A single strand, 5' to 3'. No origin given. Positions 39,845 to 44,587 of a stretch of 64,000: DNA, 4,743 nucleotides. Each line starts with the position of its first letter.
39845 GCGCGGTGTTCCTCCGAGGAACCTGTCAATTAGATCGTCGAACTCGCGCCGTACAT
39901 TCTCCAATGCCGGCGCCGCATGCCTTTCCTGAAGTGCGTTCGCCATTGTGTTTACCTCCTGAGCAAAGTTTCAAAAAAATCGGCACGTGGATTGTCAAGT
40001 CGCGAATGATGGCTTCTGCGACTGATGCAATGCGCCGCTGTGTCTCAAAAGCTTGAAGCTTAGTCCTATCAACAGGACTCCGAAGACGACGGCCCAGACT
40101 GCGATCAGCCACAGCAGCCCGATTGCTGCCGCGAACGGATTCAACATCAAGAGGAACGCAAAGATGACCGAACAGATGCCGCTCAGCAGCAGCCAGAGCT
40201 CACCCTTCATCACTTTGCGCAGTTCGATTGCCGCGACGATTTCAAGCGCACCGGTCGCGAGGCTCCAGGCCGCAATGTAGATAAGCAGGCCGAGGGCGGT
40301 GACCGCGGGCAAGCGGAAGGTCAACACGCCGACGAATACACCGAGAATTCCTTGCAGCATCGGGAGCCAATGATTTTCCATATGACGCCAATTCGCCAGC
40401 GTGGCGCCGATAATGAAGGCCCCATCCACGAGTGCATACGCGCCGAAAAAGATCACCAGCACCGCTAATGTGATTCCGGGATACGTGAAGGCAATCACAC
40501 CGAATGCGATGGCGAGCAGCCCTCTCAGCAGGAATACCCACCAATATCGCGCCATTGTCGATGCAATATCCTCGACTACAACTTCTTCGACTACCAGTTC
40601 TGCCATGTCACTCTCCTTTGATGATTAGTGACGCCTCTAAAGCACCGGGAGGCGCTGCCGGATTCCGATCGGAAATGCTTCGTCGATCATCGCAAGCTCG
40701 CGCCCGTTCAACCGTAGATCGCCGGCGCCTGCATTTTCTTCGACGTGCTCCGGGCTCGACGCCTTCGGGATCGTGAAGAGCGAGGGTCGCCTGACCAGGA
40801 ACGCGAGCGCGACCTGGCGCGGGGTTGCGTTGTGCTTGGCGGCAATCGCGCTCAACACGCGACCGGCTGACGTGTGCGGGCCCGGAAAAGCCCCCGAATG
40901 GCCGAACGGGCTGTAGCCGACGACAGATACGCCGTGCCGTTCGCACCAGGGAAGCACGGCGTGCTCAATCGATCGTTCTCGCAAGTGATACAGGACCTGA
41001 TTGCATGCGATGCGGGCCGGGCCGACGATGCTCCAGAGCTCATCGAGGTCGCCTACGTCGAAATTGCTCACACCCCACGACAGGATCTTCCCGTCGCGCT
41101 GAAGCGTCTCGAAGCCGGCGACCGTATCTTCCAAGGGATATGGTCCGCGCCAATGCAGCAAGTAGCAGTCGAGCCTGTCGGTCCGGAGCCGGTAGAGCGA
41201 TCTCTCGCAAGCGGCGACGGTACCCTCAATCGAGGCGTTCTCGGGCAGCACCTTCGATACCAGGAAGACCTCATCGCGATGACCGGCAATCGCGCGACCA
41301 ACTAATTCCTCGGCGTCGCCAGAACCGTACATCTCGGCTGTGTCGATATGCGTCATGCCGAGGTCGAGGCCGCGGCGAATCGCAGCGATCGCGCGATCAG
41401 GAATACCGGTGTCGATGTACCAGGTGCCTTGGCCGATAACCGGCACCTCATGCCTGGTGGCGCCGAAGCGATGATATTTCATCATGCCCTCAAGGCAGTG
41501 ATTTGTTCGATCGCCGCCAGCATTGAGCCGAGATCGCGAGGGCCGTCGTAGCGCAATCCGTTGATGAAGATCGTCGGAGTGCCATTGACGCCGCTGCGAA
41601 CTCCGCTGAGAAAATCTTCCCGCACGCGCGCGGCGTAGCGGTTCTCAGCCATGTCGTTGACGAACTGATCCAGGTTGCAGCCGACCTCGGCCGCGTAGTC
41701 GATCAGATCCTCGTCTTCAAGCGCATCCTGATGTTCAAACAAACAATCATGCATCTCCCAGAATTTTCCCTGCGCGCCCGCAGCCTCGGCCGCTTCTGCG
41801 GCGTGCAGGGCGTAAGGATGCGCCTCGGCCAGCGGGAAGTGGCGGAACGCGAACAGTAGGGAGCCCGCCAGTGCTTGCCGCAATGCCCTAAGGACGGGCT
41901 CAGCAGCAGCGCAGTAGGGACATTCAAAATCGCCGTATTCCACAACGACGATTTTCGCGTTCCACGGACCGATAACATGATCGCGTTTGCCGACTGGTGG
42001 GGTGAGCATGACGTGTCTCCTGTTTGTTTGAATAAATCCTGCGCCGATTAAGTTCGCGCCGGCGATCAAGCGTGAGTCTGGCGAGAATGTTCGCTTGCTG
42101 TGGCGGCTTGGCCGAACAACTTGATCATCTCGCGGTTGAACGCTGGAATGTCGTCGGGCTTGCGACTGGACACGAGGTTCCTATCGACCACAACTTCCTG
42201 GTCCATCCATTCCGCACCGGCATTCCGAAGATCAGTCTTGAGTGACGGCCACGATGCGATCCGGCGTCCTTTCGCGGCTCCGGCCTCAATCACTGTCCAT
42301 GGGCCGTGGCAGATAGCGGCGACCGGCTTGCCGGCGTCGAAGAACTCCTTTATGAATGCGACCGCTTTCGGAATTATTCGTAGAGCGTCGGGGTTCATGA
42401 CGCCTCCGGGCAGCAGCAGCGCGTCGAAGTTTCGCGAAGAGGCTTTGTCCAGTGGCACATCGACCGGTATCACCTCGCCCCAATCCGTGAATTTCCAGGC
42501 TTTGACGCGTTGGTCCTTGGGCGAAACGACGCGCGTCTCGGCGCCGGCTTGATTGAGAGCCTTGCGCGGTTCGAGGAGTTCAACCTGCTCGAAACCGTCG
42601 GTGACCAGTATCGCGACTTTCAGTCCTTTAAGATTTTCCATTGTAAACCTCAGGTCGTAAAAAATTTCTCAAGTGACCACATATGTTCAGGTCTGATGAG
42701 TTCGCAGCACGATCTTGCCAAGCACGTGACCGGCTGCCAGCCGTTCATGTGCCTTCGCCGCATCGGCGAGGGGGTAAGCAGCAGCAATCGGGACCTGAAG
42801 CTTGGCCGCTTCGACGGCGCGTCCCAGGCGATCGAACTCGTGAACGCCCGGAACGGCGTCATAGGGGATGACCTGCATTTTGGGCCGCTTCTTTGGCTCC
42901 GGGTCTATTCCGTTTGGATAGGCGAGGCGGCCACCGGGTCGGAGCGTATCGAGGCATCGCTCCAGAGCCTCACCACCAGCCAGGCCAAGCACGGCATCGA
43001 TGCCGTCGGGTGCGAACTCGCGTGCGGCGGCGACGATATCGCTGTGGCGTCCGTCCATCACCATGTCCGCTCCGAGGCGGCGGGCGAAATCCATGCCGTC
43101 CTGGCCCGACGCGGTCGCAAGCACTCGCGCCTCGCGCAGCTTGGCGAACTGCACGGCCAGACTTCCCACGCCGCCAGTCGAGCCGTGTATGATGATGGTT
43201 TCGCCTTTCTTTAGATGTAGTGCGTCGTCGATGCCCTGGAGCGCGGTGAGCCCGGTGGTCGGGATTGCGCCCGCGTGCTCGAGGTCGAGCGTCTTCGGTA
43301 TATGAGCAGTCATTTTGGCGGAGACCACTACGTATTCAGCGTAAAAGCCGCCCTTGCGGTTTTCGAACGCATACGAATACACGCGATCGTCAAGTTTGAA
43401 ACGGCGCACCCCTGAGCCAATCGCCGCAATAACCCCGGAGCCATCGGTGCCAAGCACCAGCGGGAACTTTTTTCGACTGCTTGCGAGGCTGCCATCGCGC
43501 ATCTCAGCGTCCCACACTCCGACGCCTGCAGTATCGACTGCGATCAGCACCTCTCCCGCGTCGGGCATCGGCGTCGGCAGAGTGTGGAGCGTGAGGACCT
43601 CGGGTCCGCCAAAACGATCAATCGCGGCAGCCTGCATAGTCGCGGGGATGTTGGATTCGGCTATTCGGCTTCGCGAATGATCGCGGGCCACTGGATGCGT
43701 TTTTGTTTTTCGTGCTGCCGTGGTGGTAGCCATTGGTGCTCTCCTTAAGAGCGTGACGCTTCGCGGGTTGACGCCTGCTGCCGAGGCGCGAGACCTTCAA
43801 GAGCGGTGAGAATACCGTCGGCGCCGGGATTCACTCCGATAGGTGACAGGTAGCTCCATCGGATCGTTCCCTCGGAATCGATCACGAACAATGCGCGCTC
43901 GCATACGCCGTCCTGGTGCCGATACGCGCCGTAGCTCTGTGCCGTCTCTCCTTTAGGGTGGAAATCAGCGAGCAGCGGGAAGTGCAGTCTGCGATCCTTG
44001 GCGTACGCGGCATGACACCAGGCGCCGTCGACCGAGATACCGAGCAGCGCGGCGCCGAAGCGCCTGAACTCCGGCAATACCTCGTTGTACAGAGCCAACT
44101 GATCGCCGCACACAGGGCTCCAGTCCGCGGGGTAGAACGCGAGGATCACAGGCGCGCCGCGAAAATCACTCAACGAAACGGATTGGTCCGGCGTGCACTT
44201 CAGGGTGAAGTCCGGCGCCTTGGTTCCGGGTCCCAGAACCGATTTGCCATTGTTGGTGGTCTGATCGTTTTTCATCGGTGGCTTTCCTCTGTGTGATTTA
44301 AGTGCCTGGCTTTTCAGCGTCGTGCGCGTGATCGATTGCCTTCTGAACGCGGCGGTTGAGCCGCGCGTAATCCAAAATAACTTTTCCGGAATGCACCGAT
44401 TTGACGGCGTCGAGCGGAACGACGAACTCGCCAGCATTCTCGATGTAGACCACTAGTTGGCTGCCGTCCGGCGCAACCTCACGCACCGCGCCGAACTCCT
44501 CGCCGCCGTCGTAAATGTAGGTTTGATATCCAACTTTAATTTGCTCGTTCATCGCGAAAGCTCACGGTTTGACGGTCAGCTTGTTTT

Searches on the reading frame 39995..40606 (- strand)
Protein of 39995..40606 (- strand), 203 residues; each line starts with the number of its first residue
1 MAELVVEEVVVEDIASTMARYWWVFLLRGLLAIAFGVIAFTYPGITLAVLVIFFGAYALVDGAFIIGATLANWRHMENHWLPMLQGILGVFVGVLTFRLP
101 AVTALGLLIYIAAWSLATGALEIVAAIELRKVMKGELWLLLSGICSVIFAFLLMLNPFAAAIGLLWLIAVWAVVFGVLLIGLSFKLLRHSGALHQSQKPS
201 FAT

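Call 46: search_protein_families(library=pfam, proteins=[window:39995-40606:-], max_evalue=0.001)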
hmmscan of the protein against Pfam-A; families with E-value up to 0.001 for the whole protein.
window:39995-40606:- (203 aa): 1 family
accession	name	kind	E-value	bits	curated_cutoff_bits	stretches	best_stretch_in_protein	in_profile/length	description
PF03729.18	DUF308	-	2.8e-26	92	25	3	27-97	1-72/73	Short repeat of unknown function (DUF308)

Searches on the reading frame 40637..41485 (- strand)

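Call 46: search_protein_families(library=pfam, proteins=[window:40637-41485:-], max_evalue=0.001)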
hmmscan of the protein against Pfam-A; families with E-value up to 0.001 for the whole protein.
window:40637-41485:- (282 aa): 1 family
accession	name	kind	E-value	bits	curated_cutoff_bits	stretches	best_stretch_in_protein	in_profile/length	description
PF00248.27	Aldo_ket_red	-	8.9e-56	189.5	24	1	17-270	2-289/291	Aldo/keto reductase family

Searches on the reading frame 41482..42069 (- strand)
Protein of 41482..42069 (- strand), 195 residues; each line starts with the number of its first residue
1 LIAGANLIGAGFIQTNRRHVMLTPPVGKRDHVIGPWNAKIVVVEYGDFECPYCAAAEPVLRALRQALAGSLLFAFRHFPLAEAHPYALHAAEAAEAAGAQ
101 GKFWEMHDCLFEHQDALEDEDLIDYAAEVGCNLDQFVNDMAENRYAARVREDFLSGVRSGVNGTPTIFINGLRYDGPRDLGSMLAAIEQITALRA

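Call 46: search_protein_families(library=pfam, proteins=[window:41482-42069:-], max_evalue=0.001)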
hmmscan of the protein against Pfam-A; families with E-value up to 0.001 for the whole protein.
window:41482-42069:- (195 aa): 2 families
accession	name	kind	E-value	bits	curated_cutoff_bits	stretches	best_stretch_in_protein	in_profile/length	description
PF13462.12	Thioredoxin_4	-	3.4e-27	96.1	23.2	1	29-188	4-164/165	Thioredoxin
PF01323.26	DSBA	-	3.7e-21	76.2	25.6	1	41-178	1-181/191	DSBA-like thioredoxin domain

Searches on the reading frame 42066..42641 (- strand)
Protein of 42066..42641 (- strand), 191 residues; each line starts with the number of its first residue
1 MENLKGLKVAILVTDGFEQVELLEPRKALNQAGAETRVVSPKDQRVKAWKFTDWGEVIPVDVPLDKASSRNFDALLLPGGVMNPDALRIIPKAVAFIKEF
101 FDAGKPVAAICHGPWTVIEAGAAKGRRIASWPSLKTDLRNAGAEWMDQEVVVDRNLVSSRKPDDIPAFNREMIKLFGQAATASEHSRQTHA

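Call 46: search_protein_families(library=pfam, proteins=[window:42066-42641:-], max_evalue=0.001)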
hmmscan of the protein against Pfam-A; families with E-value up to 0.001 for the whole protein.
window:42066-42641:- (191 aa): 3 families
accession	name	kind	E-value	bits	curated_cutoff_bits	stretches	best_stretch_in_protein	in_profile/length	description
PF01965.30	DJ-1_PfpI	-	4.5e-52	176.6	26.6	1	8-174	2-164/165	DJ-1/PfpI family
PF00117.34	GATase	-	4.4e-06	26.9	22.8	1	56-123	25-91/190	Glutamine amidotransferase class-I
PF18011.7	Catalase_C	-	7.5e-06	26.1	24.6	1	5-119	1-112/150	C-terminal domain found in long catalases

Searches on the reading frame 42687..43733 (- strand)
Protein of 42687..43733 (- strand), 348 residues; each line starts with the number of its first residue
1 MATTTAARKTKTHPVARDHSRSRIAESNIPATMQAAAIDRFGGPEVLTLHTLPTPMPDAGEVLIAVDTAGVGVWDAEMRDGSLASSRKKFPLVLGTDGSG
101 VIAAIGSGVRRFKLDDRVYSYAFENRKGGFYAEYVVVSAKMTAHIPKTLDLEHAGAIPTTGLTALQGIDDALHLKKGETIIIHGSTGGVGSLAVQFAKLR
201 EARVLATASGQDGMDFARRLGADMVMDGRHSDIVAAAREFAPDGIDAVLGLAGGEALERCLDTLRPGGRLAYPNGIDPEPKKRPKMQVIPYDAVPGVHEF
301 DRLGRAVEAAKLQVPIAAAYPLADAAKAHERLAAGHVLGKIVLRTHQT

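Call 46: search_protein_families(library=pfam, proteins=[window:42687-43733:-], max_evalue=0.001)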
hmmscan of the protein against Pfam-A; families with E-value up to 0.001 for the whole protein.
window:42687-43733:- (348 aa): 3 families
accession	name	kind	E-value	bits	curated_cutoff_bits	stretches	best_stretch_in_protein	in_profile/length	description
PF13602.12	ADH_zinc_N_2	-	2.6e-21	77.4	27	1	220-343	1-134/134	Zinc-binding dehydrogenase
PF00107.32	ADH_zinc_N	-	1.5e-17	64.2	31.8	1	188-272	1-87/129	Zinc-binding dehydrogenase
PF08240.17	ADH_N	-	4.8e-15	56.1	23.5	1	59-147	2-104/104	Alcohol dehydrogenase GroES-like domain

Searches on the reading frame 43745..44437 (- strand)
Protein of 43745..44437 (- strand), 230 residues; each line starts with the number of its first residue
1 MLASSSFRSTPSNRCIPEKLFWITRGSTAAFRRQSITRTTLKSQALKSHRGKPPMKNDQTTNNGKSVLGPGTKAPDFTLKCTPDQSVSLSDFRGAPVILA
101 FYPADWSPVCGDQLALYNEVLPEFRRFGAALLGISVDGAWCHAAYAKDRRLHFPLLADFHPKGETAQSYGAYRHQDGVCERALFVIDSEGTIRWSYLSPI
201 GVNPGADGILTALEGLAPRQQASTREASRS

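Call 46: search_protein_families(library=pfam, proteins=[window:43745-44437:-], max_evalue=0.001)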
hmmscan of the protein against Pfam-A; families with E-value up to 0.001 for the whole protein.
window:43745-44437:- (230 aa): 2 families
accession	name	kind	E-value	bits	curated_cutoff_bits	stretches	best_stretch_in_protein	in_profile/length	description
PF00578.27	AhpC-TSA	-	1.6e-36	125.4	26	1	70-194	1-123/124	AhpC/TSA family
PF08534.16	Redoxin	-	2.5e-18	66.7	26.6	1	71-200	3-136/148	Redoxin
